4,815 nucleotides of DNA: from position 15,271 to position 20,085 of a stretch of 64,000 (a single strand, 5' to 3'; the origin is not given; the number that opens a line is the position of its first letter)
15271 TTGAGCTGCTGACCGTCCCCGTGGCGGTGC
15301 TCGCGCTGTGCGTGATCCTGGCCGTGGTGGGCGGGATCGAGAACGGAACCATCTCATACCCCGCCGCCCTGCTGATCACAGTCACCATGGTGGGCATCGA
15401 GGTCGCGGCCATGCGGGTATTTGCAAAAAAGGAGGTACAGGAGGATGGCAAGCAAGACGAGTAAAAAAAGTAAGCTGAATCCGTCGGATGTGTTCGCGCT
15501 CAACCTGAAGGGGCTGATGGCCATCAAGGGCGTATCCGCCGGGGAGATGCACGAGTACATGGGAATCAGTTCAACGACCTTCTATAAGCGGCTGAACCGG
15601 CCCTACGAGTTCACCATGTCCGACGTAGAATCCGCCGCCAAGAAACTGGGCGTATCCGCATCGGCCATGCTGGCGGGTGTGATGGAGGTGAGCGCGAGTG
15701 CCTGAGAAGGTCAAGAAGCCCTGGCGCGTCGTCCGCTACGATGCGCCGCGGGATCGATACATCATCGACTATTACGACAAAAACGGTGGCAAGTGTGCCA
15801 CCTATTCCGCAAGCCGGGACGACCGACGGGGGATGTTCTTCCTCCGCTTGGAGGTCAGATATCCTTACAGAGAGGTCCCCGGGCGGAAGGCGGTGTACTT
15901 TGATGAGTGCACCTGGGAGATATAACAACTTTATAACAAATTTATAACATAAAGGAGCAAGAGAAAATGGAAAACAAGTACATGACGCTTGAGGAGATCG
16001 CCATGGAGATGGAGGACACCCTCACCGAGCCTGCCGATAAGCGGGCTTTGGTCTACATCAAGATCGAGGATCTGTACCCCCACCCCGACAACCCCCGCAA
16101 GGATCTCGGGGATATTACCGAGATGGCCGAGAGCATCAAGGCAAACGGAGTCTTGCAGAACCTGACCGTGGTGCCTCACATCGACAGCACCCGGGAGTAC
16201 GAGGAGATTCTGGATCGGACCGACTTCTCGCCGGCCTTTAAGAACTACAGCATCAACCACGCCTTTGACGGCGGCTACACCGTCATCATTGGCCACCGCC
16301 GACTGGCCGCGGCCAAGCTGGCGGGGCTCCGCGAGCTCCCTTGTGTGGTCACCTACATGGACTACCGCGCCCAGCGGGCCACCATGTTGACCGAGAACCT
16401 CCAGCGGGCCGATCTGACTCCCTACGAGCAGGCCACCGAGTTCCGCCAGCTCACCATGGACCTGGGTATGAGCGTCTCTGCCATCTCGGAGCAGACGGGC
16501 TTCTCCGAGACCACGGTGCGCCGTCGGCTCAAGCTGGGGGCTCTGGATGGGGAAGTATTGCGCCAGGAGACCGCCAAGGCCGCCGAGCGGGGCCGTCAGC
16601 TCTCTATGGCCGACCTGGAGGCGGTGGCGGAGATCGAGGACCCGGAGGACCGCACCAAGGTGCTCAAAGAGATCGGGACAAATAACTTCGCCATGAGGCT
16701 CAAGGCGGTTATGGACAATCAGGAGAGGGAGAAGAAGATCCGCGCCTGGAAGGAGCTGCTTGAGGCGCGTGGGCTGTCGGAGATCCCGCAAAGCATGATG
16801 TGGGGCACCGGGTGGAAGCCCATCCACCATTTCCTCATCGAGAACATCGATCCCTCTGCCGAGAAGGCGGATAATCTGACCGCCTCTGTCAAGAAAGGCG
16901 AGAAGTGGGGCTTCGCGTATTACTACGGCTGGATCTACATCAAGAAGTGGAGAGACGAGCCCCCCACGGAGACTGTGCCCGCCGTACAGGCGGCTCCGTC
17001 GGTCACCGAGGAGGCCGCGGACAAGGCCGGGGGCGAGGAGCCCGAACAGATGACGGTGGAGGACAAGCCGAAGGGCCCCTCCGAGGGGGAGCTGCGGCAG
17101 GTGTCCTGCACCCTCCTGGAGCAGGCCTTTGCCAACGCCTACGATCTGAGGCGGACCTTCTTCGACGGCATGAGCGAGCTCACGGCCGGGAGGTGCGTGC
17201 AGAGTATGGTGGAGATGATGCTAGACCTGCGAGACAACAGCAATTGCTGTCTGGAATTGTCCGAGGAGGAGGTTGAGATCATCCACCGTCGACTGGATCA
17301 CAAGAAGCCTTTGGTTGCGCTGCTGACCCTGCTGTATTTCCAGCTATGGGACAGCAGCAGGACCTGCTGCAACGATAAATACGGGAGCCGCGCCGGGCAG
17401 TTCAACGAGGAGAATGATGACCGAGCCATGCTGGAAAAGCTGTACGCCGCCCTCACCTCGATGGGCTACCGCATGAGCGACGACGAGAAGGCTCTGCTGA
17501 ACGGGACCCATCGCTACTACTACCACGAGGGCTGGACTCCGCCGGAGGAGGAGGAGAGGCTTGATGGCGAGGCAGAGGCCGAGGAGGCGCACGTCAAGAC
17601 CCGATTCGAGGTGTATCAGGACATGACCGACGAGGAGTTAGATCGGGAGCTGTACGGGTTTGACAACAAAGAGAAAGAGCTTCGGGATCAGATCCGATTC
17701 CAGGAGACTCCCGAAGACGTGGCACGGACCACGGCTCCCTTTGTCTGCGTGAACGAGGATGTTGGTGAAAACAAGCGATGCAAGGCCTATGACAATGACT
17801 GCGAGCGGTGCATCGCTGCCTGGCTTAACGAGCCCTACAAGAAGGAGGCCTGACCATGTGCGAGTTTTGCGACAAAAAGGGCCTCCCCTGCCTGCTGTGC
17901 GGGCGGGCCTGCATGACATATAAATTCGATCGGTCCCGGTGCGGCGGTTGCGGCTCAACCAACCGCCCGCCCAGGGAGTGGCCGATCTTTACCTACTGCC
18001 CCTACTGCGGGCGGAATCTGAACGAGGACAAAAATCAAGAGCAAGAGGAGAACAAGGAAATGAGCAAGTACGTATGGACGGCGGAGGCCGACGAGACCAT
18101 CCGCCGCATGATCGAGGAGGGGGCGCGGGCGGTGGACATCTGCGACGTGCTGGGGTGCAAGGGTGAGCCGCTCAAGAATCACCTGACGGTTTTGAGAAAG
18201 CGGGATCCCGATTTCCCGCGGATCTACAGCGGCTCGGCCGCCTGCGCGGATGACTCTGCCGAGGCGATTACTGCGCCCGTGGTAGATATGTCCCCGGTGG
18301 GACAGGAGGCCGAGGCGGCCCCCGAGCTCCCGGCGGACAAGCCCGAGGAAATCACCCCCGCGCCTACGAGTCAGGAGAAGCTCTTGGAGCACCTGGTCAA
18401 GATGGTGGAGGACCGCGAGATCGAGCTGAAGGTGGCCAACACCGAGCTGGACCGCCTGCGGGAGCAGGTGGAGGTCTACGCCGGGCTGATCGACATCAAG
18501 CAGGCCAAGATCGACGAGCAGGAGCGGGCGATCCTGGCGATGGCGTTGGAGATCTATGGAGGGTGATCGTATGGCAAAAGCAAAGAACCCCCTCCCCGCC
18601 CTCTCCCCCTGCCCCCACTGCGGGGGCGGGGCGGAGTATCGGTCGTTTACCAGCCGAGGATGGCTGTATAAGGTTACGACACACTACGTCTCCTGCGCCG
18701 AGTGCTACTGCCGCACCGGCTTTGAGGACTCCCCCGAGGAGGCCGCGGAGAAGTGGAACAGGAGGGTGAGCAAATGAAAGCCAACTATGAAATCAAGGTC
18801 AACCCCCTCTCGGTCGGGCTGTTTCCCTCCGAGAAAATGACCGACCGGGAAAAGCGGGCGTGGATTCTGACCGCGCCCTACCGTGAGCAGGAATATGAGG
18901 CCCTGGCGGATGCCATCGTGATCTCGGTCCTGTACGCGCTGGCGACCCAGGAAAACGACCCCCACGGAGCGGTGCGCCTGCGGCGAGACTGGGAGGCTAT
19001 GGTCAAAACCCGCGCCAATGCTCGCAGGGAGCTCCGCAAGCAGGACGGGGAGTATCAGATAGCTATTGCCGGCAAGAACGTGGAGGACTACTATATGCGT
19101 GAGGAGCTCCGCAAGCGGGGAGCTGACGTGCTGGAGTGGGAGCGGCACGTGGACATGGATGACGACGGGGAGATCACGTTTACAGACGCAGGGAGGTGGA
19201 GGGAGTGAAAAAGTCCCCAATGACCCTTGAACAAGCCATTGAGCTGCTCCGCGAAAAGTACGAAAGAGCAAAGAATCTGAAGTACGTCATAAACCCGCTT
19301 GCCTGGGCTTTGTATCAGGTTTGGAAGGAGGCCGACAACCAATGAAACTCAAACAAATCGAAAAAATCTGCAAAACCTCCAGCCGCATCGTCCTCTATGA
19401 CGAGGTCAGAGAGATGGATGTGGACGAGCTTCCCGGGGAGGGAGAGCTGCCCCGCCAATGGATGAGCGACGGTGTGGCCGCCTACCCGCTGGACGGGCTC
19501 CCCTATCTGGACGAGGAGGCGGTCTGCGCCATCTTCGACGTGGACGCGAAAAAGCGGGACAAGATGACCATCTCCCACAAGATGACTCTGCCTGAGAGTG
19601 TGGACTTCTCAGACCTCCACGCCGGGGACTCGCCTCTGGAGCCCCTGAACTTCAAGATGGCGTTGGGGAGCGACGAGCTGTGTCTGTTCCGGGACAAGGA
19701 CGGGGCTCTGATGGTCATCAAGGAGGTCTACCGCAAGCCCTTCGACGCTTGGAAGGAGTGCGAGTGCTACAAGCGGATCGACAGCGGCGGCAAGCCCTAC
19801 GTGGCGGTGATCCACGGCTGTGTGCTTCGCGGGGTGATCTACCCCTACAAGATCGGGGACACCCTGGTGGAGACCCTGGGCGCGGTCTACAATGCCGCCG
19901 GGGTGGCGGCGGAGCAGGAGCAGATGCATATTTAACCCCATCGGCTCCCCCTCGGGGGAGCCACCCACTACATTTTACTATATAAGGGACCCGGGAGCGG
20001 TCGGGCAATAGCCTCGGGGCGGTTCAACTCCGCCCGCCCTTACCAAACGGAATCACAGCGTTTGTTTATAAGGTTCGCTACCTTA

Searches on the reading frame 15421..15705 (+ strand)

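Call 12: search_protein_families(library=pfam, proteins=[window:15421-15705:+], max_evalue=0.01)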
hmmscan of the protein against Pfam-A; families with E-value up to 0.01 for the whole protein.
window:15421-15705:+ (94 aa): 3 families
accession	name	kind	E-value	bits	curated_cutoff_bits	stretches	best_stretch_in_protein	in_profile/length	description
PF04967.18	HTH_10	-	0.00024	21.3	23.1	0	36-60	22-46/53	HTH DNA binding domain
PF13443.12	HTH_26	-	0.0032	18.1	22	1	28-77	1-51/63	Cro/C1-type HTH DNA-binding domain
PF20432.4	Xre-like-HTH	-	0.0079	16.9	25.8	0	37-58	23-44/63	Antitoxin Xre-like helix-turn-helix domain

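Call 13: search_protein_families(library=phrogs, proteins=[window:15421-15705:+], max_evalue=0.01)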
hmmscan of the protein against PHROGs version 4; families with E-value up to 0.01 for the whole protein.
window:15421-15705:+ (94 aa): 6 families
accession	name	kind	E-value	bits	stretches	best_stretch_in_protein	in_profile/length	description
phrog_4583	-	transcription regulation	4e-06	27.8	1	27-91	13-77/81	transcriptional repressor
phrog_2328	-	transcription regulation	4.1e-05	24.4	1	14-86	6-77/128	transcriptional repressor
phrog_2967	-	transcription regulation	0.0011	19.5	1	25-90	11-76/225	transcriptional regulator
phrog_3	-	transcription regulation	0.0015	19.4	1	19-79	83-141/430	transcriptional repressor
phrog_4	-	transcription regulation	0.0015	18.6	1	16-89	132-197/400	transcriptional repressor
phrog_8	-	transcription regulation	0.0016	18.9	1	13-80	65-132/346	transcriptional regulator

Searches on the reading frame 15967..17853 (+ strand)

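Call 55: search_protein_families(library=phrogs, proteins=[window:15967-17853:+], max_evalue=0.001)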
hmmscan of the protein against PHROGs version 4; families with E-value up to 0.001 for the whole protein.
window:15967-17853:+ (628 aa): 15 families
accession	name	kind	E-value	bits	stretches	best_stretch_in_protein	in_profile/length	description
phrog_6218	-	DNA, RNA and nucleotide metabolism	4.6e-72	244.7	2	29-272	6-218/506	ParB-like partition protein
phrog_4715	-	DNA, RNA and nucleotide metabolism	6.2e-38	131.6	1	28-248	147-354/630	ParB-like partition protein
phrog_3264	-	DNA, RNA and nucleotide metabolism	4.5e-20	73.5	1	31-252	52-218/337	ParB-like partition protein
phrog_1033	-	DNA, RNA and nucleotide metabolism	2.4e-17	64.7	1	15-233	18-215/334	ParB-like partition protein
phrog_620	-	DNA, RNA and nucleotide metabolism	1.2e-11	46.1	2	103-216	53-149/217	ParB-like partition protein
phrog_18726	-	unknown function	3.5e-11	43.5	1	31-201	6-187/572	-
phrog_7783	-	unknown function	1.7e-10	41.2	1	90-204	39-156/634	-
phrog_498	-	other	1.3e-08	34.8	1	14-145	21-124/633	DNA methyltransferase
phrog_723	-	DNA, RNA and nucleotide metabolism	1.8e-08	35.4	0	96-266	51-199/223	ParB-like partition protein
phrog_12047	-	DNA, RNA and nucleotide metabolism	2.2e-08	35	0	103-163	42-103/301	ParB-like partition nuclease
phrog_8071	-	DNA, RNA and nucleotide metabolism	3.1e-07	31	1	27-190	6-132/389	ParB-like partition protein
phrog_18056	-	DNA, RNA and nucleotide metabolism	1.1e-06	28.8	1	28-172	3-88/387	ParB-like partition nuclease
phrog_26387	-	DNA, RNA and nucleotide metabolism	2.2e-05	25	1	98-182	54-139/252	ParB-like partition nuclease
phrog_3951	-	unknown function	4.9e-05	24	0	100-190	66-162/301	-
phrog_940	-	DNA, RNA and nucleotide metabolism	0.00088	19.6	0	29-148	7-96/388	nuclease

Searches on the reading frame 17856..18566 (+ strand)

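Call 55: search_protein_families(library=phrogs, proteins=[window:17856-18566:+], max_evalue=0.001)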
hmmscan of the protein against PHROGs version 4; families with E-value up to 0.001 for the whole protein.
window:17856-18566:+ (236 aa): 1 family
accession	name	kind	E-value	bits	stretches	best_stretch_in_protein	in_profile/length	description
phrog_7033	-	unknown function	0.00036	21.6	1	41-76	78-115/197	-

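Call 108: search_protein_families(library=pfam, proteins=[window:17856-18566:+], max_evalue=0.01)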
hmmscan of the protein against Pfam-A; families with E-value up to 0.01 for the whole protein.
window:17856-18566:+ (236 aa): 1 family
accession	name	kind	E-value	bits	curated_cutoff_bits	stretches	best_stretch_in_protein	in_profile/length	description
PF24463.1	DUF7577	-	0.0019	18.2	28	1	27-55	3-26/27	Domain of unknown function (DUF7577)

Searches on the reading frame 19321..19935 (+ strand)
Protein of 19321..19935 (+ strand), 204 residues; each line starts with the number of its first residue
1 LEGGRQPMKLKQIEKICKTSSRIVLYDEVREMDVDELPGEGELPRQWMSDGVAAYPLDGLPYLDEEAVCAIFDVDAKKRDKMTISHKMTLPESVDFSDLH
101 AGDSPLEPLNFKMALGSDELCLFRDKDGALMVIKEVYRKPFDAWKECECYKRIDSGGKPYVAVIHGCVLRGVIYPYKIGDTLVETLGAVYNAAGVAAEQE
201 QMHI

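Call 55: search_protein_families(library=phrogs, proteins=[window:19321-19935:+], max_evalue=0.001)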
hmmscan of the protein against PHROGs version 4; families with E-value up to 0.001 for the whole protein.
window:19321-19935:+ (204 aa): 1 family
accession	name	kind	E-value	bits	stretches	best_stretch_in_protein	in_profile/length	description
phrog_24518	-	unknown function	5.4e-17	63.1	1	8-190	1-181/211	-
